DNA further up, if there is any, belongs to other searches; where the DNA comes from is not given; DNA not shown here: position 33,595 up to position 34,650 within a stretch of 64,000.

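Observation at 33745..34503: Peptidyl-tRNA hydrolase (PTH2-type) fused to an unknown 130 aa N-terminal domain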

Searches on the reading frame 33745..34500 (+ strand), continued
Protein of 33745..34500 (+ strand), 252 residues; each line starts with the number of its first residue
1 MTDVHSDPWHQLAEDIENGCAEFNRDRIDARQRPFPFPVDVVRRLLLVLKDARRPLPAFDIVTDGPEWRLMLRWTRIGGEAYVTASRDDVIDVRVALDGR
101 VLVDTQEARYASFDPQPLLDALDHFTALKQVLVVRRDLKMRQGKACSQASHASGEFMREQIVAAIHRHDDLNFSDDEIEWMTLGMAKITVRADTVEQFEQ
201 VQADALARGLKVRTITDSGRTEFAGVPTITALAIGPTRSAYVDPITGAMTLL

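Call 42: find_encoding_contigs(protein=P0014, flank=10000, max_places=3)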
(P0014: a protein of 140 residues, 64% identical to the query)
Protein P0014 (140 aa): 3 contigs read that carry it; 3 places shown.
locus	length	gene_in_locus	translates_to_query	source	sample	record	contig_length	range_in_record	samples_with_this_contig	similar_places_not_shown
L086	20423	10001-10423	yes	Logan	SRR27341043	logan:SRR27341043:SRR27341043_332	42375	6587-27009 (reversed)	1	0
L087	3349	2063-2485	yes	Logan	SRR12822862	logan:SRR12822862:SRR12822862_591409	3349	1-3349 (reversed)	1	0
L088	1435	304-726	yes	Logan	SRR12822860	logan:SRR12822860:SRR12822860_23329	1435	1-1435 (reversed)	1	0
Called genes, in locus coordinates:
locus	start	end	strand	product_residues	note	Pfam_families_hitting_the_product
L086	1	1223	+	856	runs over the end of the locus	PF13671:AAA_33, PF00149:Metallophos, PF09511:RNA_lig_T4_1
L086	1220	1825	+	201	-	-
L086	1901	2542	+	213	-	PF04862:DUF642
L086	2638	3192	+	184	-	PF22769:DCD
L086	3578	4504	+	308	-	-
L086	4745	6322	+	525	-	-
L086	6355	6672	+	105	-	-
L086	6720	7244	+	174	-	-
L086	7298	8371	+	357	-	PF05406:WGR (weak), PF01068:DNA_ligase_A_M (weak)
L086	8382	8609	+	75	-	-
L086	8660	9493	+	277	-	PF04446:Thg1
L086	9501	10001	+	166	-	-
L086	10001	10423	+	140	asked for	PF01981:PTH2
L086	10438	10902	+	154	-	-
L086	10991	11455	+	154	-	-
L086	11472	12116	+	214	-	PF23886:DUF7239 (weak)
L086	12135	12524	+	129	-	-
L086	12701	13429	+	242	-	PF00587:tRNA-synt_2b (weak)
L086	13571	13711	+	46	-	-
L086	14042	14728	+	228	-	-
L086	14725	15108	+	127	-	-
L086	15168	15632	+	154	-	-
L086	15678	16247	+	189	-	-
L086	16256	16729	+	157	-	-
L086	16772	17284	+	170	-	-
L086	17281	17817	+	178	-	PF07750:GcrA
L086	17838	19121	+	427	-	PF01406:tRNA-synt_1e, PF01921:tRNA-synt_1f (faint), PF09334:tRNA-synt_1g (faint)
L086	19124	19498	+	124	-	-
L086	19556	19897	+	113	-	-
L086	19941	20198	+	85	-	-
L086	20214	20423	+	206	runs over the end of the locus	-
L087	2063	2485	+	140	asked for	PF01981:PTH2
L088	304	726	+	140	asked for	PF01981:PTH2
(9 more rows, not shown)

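Call 43: find_encoding_contigs(protein=P0013, flank=10000, max_places=3)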
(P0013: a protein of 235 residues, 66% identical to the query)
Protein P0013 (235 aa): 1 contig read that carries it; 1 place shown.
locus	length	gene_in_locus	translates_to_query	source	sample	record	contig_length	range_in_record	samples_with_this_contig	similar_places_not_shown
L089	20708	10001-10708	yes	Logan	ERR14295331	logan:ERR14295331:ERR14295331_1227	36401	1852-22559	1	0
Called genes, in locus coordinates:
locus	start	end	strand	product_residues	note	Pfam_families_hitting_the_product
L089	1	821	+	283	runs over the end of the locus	-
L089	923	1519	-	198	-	-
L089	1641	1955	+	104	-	-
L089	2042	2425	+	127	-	-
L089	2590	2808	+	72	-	-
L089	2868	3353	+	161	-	-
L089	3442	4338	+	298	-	-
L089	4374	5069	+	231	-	-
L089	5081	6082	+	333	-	-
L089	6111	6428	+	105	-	-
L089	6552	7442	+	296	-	-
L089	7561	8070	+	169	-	-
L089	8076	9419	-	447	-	-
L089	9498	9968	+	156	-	-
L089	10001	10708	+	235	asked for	PF01981:PTH2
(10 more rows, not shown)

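Call 60: search_protein_families(library=padloc, proteins=[window:33745-34500:+], max_evalue=0.01)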
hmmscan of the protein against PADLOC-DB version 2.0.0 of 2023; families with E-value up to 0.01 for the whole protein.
window:33745-34500:+ (252 aa): 0 families

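Call 62: find_encoding_contigs(protein=P0006, flank=10000, max_places=3)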
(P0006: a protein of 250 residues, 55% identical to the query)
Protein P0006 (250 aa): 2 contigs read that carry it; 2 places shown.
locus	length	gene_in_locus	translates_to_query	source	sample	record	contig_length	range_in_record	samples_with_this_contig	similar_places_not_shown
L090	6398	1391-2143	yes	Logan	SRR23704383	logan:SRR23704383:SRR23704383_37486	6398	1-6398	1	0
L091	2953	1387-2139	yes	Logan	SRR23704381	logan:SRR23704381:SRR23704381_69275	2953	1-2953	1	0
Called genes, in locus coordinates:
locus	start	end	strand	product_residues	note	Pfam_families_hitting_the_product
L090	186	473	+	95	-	-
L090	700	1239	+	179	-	-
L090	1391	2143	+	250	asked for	PF01981:PTH2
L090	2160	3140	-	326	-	-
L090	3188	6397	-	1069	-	?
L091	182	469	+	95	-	-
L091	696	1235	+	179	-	-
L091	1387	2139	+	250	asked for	PF01981:PTH2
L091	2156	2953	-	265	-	?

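Call 63: find_encoding_contigs(protein=P0008, flank=10000, max_places=3)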
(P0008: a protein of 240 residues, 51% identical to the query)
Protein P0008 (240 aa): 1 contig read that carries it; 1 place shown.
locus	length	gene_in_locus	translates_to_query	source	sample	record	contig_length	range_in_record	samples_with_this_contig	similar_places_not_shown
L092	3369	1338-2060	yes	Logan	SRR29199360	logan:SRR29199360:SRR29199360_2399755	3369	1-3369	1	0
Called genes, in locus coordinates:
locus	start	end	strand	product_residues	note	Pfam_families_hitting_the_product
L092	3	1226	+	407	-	?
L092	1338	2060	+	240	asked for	PF01981:PTH2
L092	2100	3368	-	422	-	?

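Call 64: find_encoding_contigs(protein=P0004, flank=10000, max_places=3)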
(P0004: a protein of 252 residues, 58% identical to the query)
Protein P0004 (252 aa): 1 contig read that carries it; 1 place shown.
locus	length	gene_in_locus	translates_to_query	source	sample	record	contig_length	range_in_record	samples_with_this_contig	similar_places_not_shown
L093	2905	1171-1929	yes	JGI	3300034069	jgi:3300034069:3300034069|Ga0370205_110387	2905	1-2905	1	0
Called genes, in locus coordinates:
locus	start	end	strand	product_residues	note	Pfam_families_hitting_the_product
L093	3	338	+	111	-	?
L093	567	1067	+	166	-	-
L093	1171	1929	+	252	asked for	PF01981:PTH2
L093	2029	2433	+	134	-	PF20274:cREC_REC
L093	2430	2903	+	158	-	?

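Call 73: search_dna_similar(query=window:33745-34500:+, collection=phages, mode=protein, max_evalue=0.001, max_rows=25)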
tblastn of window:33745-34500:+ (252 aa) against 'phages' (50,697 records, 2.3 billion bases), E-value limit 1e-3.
Records with a match: 33; places in all: 35; records where one place covers at least 80% of the query: 0.
Best place of each record, by identity: <60% 33.
By first word of the organism name: Mycobacterium 12; Sinorhizobium 7; uncultured 4; Agrobacterium 2; Xanthomonas 2; Stenotrophomonas 2; Pseudomonas 2; Ralstonia 1; Salicola 1.
By host as written in the record: Sinorhizobium meliloti 7; Mycobacterium smegmatis mc2 155 6; - 4; Agrobacterium tumefaciens C58 2; Mycolicibacterium septicum 1; Mycobacterium smegmatis str. MC2 155 1; Mycobacterium sp. 1; Mycobacterium smegmatis mc#155 1; and 10 more.
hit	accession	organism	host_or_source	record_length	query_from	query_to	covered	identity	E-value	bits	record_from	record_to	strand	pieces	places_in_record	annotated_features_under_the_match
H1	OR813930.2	Mycobacterium phage WXIN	Mycolicibacterium septicum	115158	115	252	55%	40.3%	2e-18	90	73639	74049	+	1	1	peptidyl-tRNA hydrolase | hypothetical protein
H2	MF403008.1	Agrobacterium phage Atu_ph07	Agrobacterium tumefaciens C58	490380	122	252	52%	42.1%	5e-20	94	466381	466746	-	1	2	peptidyl-tRNA hydrolase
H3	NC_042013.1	Agrobacterium phage Atu_ph07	Agrobacterium tumefaciens C58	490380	122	252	52%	42.1%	5e-20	94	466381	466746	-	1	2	peptidyl-tRNA hydrolase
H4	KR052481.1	Sinorhizobium phage phiM19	Sinorhizobium meliloti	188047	129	252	49%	42.9%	2e-17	87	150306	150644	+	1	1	peptidyl-tRNA hydrolase | hypothetical protein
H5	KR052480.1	Sinorhizobium phage phiM7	Sinorhizobium meliloti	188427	129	252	49%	42.9%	2e-17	87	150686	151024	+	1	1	peptidyl-tRNA hydrolase | hypothetical protein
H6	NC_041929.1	Sinorhizobium phage phiM7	Sinorhizobium meliloti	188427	129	252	49%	42.9%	2e-17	87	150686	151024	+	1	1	peptidyl-tRNA hydrolase | hypothetical protein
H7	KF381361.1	Sinorhizobium phage phiM12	Sinorhizobium meliloti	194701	129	252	49%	42.9%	2e-17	87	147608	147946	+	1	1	peptidyl-tRNA hydrolase | hypothetical protein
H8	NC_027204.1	Sinorhizobium phage phiM12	Sinorhizobium meliloti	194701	129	252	49%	42.9%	2e-17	87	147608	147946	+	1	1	peptidyl-tRNA hydrolase | hypothetical protein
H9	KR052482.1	Sinorhizobium phage phiN3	Sinorhizobium meliloti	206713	129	252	49%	42.9%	2e-17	87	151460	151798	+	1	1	peptidyl-tRNA hydrolase | hypothetical protein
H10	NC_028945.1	Sinorhizobium phage phiN3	Sinorhizobium meliloti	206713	129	252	49%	42.9%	2e-17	87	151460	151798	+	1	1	peptidyl-tRNA hydrolase | hypothetical protein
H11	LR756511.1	uncultured phage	metagenomic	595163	127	251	50%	41.6%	3e-20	95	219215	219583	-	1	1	record has no annotation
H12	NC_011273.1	Mycobacterium phage Myrna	Mycobacterium smegmatis str. MC2 155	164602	128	252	50%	41.6%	7e-19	91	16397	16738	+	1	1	36: gp36 | 35: gp35 | 37: gp37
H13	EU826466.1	Mycobacterium phage Myrna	Mycobacterium sp.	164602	128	252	50%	41.6%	7e-19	91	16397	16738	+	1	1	36: putative peptidyl tRNA hydrolase | 35: hypothetical protein | 37: hypothetical protein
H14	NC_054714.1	Mycobacterium phage Phabba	Mycobacterium smegmatis mc2 155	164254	128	252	50%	40.0%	1e-16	84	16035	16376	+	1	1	peptidyl tRNA hydrolase | hypothetical protein (x2)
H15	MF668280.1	Mycobacterium phage Phabba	Mycobacterium smegmatis mc2 155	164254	128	252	50%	40.0%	1e-16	84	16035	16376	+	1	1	peptidyl tRNA hydrolase | hypothetical protein (x2)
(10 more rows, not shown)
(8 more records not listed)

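Call 74: search_dna_similar(query=window:33745-34500:+, collection=plasmids, mode=protein, max_evalue=0.001, max_rows=15)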
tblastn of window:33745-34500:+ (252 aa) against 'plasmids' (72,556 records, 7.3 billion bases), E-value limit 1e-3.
Records with a match: 4; places in all: 4; records where one place covers at least 80% of the query: 0.
Best place of each record, by identity: <60% 4.
By first word of the organism name: Clostridioides 2; Aneurinibacillus 1; Pseudomonas 1.
By predicted mobility (MOB-suite, as given by PLSDB): non-mobilizable 4.
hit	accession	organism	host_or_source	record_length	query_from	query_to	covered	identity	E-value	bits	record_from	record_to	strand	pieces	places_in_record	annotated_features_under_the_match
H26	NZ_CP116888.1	Aneurinibacillus sp. Ricciae_BoGa-3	whole organism,Plant material,Lab grown ...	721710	128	252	50%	36.8%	4e-16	85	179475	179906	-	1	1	pth2: aminoacyl-tRNA hydrolase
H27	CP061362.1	Clostridioides sp. ES-W-0016-02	water,pond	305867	128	252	50%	32.8%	2e-12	74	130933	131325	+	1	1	pth2: aminoacyl-tRNA hydrolase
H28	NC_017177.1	Clostridioides difficile BI1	Homo sapiens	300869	128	252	50%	32.1%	1e-11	72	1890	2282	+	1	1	pth2: aminoacyl-tRNA hydrolase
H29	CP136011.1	Pseudomonas sp. FeN3W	cell culture,marine sediment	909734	128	235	43%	36.1%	8e-6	54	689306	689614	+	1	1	aminoacyl-tRNA hydrolase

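Call 90: find_encoding_contigs(protein=P0002, flank=5000, max_places=2)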
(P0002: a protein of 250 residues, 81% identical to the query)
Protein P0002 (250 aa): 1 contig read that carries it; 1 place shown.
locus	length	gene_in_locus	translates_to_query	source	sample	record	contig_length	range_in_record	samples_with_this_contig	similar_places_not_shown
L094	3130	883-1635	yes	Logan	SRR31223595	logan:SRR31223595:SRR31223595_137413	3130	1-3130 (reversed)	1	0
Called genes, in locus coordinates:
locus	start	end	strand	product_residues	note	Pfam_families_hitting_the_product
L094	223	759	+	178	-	-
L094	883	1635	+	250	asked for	PF01981:PTH2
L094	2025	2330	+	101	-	-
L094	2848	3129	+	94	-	?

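Call 91: find_encoding_contigs(protein=P0003, flank=5000, max_places=2)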
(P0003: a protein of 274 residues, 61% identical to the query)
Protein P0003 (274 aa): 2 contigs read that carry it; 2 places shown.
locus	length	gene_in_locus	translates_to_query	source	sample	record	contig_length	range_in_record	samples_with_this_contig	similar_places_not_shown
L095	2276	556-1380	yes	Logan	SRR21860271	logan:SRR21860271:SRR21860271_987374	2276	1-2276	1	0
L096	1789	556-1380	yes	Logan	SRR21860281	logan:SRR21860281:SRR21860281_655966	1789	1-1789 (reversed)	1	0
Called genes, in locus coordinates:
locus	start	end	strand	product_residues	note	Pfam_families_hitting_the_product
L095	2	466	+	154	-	?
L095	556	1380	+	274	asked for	PF01981:PTH2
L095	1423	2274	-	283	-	?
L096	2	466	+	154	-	?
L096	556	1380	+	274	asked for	PF01981:PTH2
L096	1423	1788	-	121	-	?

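Call 98: find_related_loci(query=A5, collection=metagenome_contigs, flank=10000)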
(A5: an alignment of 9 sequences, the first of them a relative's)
Query A5 (252 aa) in metagenome_contigs; peptide patterns used: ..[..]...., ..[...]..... (x = any residue, [..] = any of these).
448 stretches matched a pattern; 17 encode a relative of the query (tblastn E <= 1e-3); 17 distinct loci.
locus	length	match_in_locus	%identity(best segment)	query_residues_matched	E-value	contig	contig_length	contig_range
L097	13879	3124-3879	97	1-252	3e-164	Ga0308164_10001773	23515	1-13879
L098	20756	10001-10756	95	1-252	1e-161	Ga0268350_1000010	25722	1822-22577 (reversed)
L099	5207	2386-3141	85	1-252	6e-144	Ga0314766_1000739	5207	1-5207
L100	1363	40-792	55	1-252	1e-88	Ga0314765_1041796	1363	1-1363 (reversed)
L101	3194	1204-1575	69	128-252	7e-50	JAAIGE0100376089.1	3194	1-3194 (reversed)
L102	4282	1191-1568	65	126-252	1e-47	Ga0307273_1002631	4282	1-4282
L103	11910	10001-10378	64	126-252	6e-47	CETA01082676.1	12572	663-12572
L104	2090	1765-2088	59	128-236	2e-39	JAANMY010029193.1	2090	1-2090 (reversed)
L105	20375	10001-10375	50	118-247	3e-35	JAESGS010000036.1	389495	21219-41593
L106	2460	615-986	46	128-252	8e-29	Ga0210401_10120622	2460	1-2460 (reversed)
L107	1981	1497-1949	41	5-165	3e-27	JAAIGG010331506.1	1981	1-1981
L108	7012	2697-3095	35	125-252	1e-20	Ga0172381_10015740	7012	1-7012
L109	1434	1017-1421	36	129-251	4e-20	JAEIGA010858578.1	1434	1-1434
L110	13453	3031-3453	35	117-252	5e-20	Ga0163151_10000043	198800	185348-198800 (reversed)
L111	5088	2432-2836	33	129-252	5e-19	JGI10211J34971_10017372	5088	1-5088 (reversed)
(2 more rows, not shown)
